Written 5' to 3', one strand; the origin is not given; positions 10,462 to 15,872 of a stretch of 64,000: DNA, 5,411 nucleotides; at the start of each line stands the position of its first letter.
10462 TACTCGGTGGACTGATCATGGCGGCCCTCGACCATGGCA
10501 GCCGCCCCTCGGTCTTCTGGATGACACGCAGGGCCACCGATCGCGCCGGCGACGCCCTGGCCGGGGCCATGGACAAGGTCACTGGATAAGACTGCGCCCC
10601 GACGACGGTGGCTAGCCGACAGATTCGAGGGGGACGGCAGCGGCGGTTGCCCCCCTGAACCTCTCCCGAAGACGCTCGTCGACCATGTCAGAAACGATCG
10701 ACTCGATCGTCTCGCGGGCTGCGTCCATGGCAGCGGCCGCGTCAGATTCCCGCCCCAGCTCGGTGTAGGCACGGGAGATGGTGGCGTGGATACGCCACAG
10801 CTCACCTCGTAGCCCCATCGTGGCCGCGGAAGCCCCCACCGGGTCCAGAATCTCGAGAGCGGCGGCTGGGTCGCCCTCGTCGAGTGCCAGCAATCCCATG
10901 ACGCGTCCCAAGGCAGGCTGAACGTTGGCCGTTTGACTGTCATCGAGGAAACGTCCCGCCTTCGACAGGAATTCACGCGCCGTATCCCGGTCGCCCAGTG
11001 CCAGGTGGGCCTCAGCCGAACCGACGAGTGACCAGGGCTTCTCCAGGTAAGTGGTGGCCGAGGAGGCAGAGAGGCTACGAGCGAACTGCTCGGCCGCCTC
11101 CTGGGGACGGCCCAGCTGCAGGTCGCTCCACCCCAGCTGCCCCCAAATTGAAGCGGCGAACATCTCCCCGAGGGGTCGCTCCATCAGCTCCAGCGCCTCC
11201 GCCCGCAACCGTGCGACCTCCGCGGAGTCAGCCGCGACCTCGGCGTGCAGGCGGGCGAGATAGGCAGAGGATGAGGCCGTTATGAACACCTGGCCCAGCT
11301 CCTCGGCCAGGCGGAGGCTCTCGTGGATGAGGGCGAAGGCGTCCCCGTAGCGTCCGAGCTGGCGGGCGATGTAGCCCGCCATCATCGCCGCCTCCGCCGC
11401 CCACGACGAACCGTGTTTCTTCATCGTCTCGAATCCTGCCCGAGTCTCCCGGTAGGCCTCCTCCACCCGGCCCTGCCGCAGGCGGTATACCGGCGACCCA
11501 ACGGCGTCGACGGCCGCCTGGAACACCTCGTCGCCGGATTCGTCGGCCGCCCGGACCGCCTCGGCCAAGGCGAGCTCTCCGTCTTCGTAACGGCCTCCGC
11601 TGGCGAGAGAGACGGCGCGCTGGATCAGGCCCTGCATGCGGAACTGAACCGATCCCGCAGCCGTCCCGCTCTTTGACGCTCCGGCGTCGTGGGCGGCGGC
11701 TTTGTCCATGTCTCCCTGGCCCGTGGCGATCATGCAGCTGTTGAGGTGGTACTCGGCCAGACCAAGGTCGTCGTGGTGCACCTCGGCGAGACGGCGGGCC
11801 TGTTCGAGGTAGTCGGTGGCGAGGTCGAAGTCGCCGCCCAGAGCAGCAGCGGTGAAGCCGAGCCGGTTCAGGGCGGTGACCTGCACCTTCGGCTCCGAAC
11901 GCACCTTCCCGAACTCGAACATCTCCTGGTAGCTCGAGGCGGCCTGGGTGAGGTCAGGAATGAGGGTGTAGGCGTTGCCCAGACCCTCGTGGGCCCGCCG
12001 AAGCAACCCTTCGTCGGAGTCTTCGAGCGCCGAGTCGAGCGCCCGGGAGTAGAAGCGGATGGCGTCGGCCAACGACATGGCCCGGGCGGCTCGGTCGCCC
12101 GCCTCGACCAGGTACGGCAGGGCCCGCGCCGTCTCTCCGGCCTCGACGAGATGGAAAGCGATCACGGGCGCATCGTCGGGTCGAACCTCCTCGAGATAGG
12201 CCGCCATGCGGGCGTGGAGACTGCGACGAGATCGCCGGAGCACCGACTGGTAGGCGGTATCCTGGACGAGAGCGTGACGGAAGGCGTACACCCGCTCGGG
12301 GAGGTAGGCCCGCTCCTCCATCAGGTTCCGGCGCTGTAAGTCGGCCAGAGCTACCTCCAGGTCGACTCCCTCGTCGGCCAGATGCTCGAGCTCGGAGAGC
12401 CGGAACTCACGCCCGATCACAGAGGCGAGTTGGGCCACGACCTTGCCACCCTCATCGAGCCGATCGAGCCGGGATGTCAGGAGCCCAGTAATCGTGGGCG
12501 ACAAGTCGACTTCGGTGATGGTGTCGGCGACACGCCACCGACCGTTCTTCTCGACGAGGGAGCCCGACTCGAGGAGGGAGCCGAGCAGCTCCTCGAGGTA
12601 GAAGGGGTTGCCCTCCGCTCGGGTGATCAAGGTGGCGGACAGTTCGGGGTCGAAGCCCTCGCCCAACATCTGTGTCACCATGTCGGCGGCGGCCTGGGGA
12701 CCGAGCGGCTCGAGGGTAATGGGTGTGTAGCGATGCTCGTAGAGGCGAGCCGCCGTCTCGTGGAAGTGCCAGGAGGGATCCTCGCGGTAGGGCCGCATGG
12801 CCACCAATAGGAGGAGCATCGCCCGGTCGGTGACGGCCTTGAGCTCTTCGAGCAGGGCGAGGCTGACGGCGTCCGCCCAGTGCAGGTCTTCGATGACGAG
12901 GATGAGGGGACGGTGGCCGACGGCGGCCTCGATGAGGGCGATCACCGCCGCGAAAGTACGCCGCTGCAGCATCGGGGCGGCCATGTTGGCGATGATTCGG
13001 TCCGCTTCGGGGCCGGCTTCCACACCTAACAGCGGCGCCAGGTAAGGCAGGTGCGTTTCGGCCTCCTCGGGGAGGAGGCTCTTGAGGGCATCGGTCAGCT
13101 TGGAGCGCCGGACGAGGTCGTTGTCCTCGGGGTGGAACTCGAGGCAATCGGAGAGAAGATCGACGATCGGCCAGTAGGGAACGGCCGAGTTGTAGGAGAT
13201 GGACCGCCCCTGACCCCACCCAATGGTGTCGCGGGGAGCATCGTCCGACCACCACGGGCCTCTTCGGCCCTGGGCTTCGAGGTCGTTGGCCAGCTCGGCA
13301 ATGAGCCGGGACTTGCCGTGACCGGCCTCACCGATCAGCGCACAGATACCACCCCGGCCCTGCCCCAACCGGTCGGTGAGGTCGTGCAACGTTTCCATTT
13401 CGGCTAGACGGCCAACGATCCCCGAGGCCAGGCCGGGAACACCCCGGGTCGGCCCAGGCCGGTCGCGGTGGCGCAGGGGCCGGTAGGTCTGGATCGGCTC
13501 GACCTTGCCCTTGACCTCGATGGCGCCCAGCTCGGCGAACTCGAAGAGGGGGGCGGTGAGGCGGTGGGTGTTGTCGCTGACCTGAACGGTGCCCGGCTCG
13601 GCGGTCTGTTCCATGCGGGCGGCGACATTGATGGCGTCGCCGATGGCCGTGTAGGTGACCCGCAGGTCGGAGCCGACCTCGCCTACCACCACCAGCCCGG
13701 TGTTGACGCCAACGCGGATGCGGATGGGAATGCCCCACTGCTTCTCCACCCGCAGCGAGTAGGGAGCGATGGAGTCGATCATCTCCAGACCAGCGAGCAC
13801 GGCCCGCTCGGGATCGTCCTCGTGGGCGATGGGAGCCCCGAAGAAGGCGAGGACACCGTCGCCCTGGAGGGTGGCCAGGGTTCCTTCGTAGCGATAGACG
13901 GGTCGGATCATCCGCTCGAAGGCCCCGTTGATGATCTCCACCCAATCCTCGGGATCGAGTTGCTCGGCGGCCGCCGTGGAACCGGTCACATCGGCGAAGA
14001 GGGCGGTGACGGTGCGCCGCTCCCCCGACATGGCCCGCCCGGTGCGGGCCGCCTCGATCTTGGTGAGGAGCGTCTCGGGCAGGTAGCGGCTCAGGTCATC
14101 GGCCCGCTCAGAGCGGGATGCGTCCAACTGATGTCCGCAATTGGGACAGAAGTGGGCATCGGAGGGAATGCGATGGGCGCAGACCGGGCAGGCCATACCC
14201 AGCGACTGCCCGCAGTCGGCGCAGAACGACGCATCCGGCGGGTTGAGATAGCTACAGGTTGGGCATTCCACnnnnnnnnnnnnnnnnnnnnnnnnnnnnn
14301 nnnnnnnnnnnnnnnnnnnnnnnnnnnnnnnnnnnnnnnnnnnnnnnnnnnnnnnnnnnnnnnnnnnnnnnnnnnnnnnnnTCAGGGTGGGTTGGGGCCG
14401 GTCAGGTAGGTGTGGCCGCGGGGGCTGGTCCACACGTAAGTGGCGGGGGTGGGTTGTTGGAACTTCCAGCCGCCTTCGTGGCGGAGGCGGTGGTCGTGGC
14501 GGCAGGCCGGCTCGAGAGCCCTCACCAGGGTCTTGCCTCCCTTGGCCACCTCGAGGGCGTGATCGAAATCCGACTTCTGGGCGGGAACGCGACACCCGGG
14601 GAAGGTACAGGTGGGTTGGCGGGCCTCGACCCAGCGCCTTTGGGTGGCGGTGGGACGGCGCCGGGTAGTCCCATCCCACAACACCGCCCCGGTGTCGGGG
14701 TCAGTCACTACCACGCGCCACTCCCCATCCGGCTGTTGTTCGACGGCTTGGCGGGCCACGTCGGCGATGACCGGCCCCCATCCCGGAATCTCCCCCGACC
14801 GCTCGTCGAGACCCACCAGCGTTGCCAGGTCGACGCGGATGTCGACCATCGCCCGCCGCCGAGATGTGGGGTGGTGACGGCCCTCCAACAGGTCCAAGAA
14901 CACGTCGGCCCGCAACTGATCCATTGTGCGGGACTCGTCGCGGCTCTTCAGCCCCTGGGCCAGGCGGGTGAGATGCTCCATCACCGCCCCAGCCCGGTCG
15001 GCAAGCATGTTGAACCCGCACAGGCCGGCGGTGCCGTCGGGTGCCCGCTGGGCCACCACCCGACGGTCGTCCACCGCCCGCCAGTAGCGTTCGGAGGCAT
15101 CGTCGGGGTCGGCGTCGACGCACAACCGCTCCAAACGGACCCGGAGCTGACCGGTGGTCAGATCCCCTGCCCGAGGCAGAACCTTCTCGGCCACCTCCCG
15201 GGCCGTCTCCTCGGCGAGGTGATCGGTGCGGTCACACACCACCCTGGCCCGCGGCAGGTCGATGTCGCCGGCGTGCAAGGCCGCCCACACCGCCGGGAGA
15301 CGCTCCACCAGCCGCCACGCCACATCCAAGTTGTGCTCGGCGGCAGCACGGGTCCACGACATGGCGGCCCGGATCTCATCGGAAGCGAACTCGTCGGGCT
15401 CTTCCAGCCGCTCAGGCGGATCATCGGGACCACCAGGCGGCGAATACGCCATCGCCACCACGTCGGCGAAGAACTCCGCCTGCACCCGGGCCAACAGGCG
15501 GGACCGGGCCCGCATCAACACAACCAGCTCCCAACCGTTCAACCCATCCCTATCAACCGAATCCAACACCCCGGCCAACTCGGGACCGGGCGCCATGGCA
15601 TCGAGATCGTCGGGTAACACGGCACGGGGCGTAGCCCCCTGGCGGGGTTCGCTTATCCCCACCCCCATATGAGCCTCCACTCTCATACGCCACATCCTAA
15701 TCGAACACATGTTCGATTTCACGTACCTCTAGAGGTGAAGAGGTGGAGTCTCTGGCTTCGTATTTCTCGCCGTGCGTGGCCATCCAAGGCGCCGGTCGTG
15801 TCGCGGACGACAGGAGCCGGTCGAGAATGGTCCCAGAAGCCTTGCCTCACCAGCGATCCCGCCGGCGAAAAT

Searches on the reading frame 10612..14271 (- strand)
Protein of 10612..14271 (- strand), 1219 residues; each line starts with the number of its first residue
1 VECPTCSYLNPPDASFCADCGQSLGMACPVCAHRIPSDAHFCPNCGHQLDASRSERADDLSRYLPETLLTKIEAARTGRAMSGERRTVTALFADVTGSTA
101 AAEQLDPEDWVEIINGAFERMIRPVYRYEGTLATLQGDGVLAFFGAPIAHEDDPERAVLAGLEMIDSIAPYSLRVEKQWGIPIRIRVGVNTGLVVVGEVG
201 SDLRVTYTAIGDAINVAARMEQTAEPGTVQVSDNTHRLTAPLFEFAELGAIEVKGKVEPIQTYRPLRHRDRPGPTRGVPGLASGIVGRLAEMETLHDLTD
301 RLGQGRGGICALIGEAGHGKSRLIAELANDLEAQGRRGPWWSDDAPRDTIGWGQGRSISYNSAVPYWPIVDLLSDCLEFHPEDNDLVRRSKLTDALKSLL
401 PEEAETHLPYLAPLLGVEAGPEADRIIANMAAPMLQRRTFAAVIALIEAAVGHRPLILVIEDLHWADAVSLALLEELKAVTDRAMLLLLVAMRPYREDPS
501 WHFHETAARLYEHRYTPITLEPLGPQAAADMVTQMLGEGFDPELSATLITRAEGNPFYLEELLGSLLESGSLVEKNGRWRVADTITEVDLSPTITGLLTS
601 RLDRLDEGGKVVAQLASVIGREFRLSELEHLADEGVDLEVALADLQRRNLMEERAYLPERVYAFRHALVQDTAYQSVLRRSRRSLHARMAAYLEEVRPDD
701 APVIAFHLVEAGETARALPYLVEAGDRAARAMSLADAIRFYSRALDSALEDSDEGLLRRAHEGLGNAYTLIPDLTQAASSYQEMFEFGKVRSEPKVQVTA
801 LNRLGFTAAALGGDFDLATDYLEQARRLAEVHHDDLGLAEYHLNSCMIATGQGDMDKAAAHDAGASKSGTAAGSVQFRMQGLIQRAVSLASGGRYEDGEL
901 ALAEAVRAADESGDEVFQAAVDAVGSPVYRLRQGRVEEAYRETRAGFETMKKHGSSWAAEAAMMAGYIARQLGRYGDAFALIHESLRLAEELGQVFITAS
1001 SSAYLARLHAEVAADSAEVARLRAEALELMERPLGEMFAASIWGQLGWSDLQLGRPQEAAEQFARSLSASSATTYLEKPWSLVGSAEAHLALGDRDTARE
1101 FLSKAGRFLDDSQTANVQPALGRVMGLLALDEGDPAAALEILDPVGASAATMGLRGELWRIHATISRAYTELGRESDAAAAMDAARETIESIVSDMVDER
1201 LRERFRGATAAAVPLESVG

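Call 78: search_protein_families(library=pfam, proteins=[window:10612-14271:-], max_evalue=0.00001)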
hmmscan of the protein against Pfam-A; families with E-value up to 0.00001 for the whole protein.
window:10612-14271:- (1219 aa): 8 families
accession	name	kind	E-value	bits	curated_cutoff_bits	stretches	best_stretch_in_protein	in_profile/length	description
PF00211.25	Guanylate_cyc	-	1.2e-25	90.7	21.9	1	86-263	7-179/183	Adenylate and Guanylate cyclase catalytic domain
PF13191.12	AAA_16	-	6.3e-21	76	32.6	1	286-488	3-165/167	AAA ATPase domain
PF12773.13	DZR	-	2.7e-10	40.7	27.3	1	3-46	1-45/45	Double zinc ribbon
PF13240.11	Zn_Ribbon_1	-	7.9e-09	35.5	25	0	28-49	2-23/23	zinc-ribbon domain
PF13424.12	TPR_12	-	3.1e-08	34.1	30.1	0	1039-1105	2-71/77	Tetratricopeptide repeat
PF17874.7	TPR_MalT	-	2e-07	31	45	0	935-1185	55-306/336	MalT-like TPR region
PF07719.23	TPR_2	-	7.1e-07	29.3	27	0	1041-1068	2-29/34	Tetratricopeptide repeat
PF13181.12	TPR_8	-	3.2e-06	27.3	25.7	0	1040-1070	1-31/34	Tetratricopeptide repeat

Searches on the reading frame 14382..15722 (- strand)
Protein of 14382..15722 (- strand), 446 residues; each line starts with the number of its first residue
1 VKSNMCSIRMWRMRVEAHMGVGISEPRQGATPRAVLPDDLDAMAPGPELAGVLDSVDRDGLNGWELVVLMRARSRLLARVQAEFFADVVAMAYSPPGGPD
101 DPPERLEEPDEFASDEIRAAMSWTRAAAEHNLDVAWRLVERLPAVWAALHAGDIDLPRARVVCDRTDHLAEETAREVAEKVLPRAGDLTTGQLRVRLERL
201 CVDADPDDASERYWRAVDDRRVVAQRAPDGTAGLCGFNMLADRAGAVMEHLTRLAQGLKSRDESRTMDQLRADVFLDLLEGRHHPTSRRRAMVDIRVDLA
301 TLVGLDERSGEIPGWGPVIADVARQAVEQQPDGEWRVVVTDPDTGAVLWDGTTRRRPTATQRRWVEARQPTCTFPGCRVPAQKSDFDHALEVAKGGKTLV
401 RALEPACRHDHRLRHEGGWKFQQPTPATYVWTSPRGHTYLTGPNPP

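Call 78: search_protein_families(library=pfam, proteins=[window:14382-15722:-], max_evalue=0.00001)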
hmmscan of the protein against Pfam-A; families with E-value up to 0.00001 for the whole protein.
window:14382-15722:- (446 aa): 1 family
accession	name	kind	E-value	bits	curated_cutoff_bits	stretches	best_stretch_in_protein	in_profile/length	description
PF02720.22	DUF222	-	3.1e-17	63.3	24.4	1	80-368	17-305/306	Domain of unknown function (DUF222)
